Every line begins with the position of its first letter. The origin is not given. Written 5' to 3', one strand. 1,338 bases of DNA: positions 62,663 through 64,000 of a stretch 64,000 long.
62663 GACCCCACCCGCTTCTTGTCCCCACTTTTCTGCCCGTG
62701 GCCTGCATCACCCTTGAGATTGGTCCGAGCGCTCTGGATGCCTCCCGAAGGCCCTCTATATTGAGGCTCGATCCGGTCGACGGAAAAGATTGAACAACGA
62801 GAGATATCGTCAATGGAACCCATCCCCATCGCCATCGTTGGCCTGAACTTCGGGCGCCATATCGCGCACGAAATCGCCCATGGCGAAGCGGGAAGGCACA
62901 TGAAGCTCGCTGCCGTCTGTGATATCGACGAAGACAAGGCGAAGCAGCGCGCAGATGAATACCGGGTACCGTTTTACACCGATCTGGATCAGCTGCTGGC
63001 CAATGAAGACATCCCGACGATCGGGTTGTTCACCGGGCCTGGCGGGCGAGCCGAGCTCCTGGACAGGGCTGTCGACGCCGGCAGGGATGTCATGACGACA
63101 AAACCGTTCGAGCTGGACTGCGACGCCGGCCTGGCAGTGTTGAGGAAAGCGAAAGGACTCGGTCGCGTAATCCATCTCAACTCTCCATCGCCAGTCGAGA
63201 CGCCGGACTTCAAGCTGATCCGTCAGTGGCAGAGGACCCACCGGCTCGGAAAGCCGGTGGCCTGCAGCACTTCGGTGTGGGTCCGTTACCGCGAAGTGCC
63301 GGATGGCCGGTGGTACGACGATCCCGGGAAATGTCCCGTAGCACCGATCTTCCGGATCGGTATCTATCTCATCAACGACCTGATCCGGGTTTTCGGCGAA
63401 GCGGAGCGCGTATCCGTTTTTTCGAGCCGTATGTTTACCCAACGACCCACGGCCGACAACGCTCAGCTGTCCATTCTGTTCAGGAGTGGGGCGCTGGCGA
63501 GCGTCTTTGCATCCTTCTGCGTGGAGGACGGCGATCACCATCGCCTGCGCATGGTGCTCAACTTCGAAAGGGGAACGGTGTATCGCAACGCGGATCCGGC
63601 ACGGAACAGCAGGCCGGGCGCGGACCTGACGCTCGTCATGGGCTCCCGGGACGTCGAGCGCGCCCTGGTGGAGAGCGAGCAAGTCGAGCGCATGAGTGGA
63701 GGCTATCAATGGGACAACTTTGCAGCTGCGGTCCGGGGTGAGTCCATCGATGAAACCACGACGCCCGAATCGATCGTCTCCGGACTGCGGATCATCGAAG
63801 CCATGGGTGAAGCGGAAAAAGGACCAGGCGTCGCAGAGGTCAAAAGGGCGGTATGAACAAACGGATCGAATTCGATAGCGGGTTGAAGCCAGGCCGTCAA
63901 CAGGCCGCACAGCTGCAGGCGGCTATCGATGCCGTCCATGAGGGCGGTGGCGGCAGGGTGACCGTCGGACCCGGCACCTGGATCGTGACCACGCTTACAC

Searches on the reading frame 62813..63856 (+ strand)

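Call 67: search_protein_families(library=pfam, proteins=[window:62813-63856:+], max_evalue=0.0001)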
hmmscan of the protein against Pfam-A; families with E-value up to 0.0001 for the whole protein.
window:62813-63856:+ (347 aa): 3 families
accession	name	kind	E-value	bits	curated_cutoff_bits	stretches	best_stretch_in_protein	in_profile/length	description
PF01408.29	GFO_IDH_MocA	-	1e-12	49.2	24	1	6-123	3-119/120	Oxidoreductase family, NAD-binding Rossmann fold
PF22725.1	GFO_IDH_MocA_C3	-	1.3e-12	48.2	27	1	134-256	2-123/124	GFO/IDH/MocA C-terminal domain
PF02894.22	GFO_IDH_MocA_C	-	8.6e-06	26.1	22.9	1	142-333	6-208/218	Oxidoreductase family, C-terminal alpha/beta domain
